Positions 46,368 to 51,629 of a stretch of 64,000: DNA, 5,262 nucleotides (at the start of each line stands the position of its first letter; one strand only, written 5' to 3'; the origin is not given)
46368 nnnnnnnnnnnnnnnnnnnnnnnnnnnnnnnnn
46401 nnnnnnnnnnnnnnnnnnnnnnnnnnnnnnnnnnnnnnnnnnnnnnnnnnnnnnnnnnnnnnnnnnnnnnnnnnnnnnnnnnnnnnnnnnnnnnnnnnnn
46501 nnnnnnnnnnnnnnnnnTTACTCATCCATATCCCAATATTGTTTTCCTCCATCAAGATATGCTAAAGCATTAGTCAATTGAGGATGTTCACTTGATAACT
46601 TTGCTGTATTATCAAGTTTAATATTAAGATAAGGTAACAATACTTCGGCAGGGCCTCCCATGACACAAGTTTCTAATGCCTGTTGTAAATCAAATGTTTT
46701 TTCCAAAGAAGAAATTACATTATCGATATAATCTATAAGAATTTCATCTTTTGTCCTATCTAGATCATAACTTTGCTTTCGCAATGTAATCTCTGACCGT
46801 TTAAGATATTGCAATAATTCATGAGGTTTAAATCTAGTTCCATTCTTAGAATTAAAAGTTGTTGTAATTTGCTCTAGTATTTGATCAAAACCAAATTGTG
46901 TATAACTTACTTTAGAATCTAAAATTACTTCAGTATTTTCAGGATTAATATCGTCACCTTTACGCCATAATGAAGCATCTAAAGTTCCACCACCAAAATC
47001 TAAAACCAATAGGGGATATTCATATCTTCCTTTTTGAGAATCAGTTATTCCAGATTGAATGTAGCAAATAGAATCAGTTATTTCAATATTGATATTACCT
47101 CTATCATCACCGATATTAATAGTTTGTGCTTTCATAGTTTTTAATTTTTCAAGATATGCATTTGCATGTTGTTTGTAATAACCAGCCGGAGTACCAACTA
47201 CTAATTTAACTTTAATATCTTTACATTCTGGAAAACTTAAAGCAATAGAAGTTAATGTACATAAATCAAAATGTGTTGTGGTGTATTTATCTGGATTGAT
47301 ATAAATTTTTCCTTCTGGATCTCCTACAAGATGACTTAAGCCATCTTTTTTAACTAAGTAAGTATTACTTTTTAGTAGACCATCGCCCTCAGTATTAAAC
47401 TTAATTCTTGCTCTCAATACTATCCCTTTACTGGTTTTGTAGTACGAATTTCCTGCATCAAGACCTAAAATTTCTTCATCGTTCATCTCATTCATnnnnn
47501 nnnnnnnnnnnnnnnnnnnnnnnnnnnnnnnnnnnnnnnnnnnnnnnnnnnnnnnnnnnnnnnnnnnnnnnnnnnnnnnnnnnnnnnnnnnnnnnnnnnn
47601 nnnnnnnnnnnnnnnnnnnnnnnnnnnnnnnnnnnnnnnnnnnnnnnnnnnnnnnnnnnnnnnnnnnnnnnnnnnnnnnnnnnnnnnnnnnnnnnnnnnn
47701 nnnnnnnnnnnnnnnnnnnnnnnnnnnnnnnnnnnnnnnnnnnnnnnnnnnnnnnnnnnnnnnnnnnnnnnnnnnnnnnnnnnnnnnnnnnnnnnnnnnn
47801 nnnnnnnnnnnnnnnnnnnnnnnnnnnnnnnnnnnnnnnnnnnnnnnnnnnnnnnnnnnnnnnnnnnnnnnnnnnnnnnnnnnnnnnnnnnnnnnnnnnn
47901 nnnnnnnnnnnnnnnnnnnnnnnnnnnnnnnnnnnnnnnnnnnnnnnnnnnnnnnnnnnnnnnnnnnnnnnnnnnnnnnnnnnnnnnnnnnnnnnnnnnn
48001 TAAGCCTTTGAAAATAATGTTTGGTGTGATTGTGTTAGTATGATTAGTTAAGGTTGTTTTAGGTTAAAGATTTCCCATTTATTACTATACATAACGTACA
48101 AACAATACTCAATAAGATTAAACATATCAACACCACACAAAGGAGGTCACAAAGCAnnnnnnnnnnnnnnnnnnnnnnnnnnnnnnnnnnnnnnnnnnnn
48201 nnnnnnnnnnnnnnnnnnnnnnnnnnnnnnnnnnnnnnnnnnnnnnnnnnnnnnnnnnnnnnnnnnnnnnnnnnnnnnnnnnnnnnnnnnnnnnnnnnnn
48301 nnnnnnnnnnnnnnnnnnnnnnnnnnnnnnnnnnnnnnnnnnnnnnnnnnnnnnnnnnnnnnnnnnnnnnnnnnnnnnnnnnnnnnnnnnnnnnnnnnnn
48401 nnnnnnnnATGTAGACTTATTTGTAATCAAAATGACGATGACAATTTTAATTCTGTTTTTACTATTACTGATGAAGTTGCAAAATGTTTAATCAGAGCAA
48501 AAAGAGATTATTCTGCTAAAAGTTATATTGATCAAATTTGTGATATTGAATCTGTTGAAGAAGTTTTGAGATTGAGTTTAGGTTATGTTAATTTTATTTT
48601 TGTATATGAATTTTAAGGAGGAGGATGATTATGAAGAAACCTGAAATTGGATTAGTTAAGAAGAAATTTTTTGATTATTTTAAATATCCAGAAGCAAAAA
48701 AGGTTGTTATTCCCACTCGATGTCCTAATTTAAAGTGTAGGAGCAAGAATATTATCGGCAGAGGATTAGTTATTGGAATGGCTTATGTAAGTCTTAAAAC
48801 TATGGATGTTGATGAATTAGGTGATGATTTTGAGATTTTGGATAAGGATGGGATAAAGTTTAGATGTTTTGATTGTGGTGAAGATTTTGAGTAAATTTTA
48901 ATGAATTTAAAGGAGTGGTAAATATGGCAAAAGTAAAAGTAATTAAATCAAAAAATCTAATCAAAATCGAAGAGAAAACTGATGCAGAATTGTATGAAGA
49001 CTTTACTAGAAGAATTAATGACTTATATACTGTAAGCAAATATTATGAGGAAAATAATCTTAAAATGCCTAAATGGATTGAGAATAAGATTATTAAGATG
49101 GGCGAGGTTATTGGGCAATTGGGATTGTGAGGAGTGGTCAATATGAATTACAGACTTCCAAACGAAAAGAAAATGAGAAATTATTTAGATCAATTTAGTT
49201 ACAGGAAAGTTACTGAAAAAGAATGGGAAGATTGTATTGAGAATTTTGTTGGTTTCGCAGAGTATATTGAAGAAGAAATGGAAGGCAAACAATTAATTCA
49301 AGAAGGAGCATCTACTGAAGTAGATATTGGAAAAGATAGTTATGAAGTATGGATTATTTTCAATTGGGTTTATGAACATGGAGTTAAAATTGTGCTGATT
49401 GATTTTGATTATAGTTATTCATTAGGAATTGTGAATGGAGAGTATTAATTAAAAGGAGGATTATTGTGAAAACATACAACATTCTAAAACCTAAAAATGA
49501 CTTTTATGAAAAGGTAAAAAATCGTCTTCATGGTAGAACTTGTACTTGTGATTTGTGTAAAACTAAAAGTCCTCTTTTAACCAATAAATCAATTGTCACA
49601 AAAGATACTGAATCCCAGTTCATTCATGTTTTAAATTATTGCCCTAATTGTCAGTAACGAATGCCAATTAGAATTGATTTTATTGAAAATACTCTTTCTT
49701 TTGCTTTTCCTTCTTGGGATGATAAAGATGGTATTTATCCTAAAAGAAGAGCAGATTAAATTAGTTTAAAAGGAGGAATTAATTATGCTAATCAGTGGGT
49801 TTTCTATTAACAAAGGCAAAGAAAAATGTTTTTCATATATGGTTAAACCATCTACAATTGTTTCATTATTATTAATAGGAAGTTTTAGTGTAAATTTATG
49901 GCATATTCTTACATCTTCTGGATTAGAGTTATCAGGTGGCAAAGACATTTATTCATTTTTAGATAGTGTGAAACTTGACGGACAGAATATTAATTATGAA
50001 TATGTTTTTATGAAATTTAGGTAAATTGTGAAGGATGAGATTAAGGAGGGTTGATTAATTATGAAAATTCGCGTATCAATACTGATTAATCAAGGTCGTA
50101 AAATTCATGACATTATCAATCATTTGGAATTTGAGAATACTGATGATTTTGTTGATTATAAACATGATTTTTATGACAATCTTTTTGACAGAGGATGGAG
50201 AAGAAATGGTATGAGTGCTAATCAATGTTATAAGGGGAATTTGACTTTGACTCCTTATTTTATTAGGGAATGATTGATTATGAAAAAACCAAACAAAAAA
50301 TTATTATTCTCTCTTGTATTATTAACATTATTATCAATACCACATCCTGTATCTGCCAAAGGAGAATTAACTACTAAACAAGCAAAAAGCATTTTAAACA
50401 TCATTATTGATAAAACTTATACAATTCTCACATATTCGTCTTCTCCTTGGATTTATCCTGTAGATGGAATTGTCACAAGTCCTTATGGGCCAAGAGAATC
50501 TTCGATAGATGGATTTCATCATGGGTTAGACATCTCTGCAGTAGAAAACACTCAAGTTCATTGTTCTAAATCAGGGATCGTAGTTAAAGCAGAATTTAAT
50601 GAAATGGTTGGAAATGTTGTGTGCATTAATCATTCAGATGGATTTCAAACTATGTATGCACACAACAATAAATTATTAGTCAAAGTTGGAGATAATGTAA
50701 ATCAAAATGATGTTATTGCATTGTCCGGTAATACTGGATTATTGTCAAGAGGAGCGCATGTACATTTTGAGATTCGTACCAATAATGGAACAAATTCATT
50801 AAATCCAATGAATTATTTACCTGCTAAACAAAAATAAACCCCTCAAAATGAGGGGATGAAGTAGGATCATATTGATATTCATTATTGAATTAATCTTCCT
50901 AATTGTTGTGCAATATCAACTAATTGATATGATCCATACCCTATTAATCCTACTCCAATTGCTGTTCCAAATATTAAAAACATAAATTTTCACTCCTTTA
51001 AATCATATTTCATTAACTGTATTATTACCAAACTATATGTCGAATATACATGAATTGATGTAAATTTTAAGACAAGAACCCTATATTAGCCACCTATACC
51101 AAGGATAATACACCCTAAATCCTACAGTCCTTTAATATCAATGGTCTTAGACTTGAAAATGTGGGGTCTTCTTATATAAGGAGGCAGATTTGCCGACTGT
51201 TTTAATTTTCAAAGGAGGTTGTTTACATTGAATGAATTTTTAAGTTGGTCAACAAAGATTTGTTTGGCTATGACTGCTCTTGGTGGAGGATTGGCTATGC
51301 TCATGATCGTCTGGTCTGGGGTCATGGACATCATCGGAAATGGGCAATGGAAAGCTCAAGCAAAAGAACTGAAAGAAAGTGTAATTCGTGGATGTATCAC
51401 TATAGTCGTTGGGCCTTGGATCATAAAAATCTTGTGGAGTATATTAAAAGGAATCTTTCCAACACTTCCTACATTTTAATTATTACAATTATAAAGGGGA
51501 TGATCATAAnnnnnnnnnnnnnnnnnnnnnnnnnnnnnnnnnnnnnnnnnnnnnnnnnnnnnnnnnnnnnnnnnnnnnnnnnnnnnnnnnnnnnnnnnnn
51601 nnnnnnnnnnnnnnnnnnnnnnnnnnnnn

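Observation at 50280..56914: Gram-positive type IV secretion (conjugation-like) module carried by the phage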

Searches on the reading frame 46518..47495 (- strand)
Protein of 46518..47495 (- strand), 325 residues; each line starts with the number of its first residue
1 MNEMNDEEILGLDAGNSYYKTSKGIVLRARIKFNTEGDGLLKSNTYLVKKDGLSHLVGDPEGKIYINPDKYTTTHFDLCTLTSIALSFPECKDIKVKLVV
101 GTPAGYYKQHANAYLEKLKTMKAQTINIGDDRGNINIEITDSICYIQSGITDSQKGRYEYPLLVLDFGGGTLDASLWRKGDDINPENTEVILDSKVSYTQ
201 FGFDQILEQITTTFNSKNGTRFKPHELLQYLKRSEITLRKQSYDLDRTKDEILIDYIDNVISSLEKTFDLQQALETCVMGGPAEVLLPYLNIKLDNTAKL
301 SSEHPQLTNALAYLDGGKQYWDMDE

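Call 21: search_protein_families(library=ncbifam, proteins=[window:46518-47495:-], max_evalue=0.1)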
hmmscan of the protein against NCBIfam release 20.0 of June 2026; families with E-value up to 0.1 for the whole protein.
window:46518-47495:- (325 aa): 0 families

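Call 28: search_protein_families(library=pfam, proteins=[window:46518-47495:-], max_evalue=0.01)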
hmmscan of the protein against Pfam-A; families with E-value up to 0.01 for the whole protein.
window:46518-47495:- (325 aa): 3 families
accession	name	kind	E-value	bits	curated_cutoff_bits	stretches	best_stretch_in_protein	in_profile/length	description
PF17989.7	ALP_N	-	1.7e-10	41.8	26.3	1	11-142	1-140/148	Actin like proteins N terminal domain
PF21522.3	MreB-like_C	-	5.2e-05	24.3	27.8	1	164-287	1-118/123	Archaeal actin homologue MreB-like, C-terminal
PF22128.2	Alp7A_like_C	-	0.0028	17.9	22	0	164-296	4-139/156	Alp7A C-terminal domain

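Call 99: search_protein_families(library=padloc, proteins=[window:46518-47495:-], max_evalue=0.01)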
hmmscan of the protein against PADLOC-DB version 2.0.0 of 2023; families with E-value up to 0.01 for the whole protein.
window:46518-47495:- (325 aa): 0 families

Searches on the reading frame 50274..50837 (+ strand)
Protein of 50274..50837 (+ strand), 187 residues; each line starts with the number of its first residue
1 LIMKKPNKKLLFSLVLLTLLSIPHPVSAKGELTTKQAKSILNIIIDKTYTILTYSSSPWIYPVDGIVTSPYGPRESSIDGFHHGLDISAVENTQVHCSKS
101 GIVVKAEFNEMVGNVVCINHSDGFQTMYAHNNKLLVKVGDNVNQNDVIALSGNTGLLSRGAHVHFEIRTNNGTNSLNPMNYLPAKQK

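Call 6: search_protein_families(library=pfam, proteins=[window:50274-50837:+], max_evalue=0.1)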
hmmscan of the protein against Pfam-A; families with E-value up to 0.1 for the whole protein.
window:50274-50837:+ (187 aa): 3 families
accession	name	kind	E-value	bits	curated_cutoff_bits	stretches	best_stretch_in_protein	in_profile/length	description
PF01551.29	Peptidase_M23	-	5.9e-28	97.4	28.7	1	81-171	2-91/96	Peptidase family M23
PF13375.12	RnfC_N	-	0.016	15.7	25.6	0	130-153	40-63/101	RnfC Barrel sandwich hybrid domain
PF01333.25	Apocytochr_F_C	-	0.029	14.9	30.4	1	92-155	2-67/118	Apocytochrome F, C-terminal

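Call 7: search_protein_families(library=phrogs, proteins=[window:50274-50837:+], max_evalue=0.01)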
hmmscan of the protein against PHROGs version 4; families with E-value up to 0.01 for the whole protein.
window:50274-50837:+ (187 aa): 25 families
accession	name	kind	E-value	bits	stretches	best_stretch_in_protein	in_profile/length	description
phrog_16615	-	other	1.4e-27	97.7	1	45-180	384-515/529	peptidase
phrog_7767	-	other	3.4e-23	83.4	1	67-187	6-124/194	metallo-endopeptidase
phrog_14988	-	other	8.6e-22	79.1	1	64-173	13-132/272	peptidase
phrog_37190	-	other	1.2e-21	78.3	1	57-184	113-240/244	peptidase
phrog_3578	-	lysis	3.7e-20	73.7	1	45-186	193-360/405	endolysin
phrog_1067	-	head and packaging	2.2e-19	70.4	1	58-184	733-865/991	minor head protein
phrog_28672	-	other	1.2e-18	67.9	1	56-173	265-379/397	metallo-endopeptidase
phrog_6700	-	lysis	5.1e-18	64.5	1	47-181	2592-2723/2898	endolysin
phrog_36429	-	unknown function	2.5e-15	56.3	1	81-185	129-236/1159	-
phrog_21656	-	other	1e-14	54.6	1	73-184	628-745/1022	peptidase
phrog_4070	-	tail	6.3e-14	52.1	1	76-173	619-715/989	tail length tape measure protein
phrog_28394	-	unknown function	1.5e-12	48.3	1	55-184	180-302/303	-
phrog_8537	-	unknown function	3e-12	47.5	1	79-182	13-118/384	-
phrog_3084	-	lysis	1.3e-11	45.2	1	65-182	10-134/468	endolysin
phrog_10030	-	tail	1.8e-10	39.8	1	59-173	1895-2011/2105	tail length tape measure protein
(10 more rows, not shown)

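Call 21: search_protein_families(library=ncbifam, proteins=[window:50274-50837:+], max_evalue=0.1)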
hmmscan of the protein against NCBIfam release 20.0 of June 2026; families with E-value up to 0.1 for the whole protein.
window:50274-50837:+ (187 aa): 15 families
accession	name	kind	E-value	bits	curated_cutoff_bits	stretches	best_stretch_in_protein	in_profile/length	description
NF052530.1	Heli_ShapePgp3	exception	2.6e-26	92.4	300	1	45-182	127-264/270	peptidoglycan metallopeptidase Pgp3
NF052336.1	PdgHdaseHSB100310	equivalog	5.7e-24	85.1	500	1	53-176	29-150/316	peptidoglycan hydrolase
NF053738.1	S2SprSpoIIQBc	equivalog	1.9e-21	76.7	250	1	83-182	123-223/232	stage II sporulation protein SpoIIQ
NF040883.1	amid_act_ActS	equivalog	1.7e-20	73.3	375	1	34-185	93-236/242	amidase activator ActS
NF008652.0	PRK11649.1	equivalog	2.2e-19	69.5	341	1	82-179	313-407/439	murein DD-endopeptidase MepM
NF008123.1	PRK10871.1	equivalog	4.9e-17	62.4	311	1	56-184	243-364/365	murein hydrolase activator NlpD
NF052529.1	PG_M23_Pgp6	exception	8.2e-17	61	600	1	79-168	332-420/452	peptidoglycan metallopeptidase Pgp6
NF041208.1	celldiv_DipM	equivalog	4.8e-16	59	740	1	60-182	299-417/419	cell division endopeptidase DipM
NF053824.1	PdgNdpepShyC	equivalog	2.1e-15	56.6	700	1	82-170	296-383/429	peptidoglycan DD-endopeptidase ShyC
NF008644.1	PRK11637.1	equivalog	5.5e-15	55.2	270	1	59-182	264-383/385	murein hydrolase activator EnvC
NF053825.1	PdgNdpepShyA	equivalog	5.1e-14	51.8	700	1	82-170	296-383/425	peptidoglycan DD-endopeptidase ShyA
NF050804.1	CellDivDipMCaul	equivalog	4.5e-13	48.9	900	1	59-169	507-615/634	cell division endopeptidase DipM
NF047755.1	LIC_10271_M23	exception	1.1e-07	31.9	180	1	82-179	117-206/207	LIC_10271 family cell wall hydrolase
NF047657.1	CellWlHdaseLepto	equivalog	0.00084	18.9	400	1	82-164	128-204/221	hypothetical protein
NF002736.1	PRK02693.1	equivalog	0.015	14.4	500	1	91-155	194-260/307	cytochrome f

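Call 99: search_protein_families(library=padloc, proteins=[window:50274-50837:+], max_evalue=0.01)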
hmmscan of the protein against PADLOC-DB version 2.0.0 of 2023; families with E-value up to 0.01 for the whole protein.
window:50274-50837:+ (187 aa): 0 families

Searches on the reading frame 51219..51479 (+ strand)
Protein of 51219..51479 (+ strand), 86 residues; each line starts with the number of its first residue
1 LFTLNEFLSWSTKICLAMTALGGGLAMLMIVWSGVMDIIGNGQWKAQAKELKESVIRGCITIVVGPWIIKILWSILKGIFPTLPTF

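Call 6: search_protein_families(library=pfam, proteins=[window:51219-51479:+], max_evalue=0.1)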
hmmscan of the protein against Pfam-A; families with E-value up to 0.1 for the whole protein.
window:51219-51479:+ (86 aa): 1 family
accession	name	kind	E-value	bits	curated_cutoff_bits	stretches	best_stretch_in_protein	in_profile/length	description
PF18895.5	T4SS_pilin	-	0.00075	20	26.6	1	13-64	11-60/71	Type IV secretion system pilin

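Call 7: search_protein_families(library=phrogs, proteins=[window:51219-51479:+], max_evalue=0.01)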
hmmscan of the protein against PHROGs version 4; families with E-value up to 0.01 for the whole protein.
window:51219-51479:+ (86 aa): 1 family
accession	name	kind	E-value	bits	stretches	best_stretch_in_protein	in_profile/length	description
phrog_3528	-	unknown function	1.9e-05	25.6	1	7-85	99-174/179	-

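Call 21: search_protein_families(library=ncbifam, proteins=[window:51219-51479:+], max_evalue=0.1)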
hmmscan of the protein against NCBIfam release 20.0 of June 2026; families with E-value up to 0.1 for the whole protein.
window:51219-51479:+ (86 aa): 0 families

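Call 83: search_protein_families(library=pfam, alignment_id=A6, max_evalue=0.05)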
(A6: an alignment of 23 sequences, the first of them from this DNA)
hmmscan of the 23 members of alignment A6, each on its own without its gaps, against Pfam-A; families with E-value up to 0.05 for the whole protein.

A. member 1, seq(86 aa): 1 family
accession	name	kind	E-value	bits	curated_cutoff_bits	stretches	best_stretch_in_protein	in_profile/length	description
PF18895.5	T4SS_pilin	-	0.00075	20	26.6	1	13-64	11-60/71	Type IV secretion system pilin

B. families by the number of members that match (of 23 scanned): 5 families
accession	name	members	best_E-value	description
PF18895.5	T4SS_pilin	9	3.7e-06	Type IV secretion system pilin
PF12666.12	PrgI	6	2.1e-05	PrgI family protein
PF04956.18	TrbC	3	0.00061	TrbC/VIRB2 pilin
PF19597.4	TrbL_4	2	9.8e-17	Conjugal transfer protein TrbL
PF04610.19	TrbL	2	0.0083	TrbL/VirB6 plasmid conjugal transfer protein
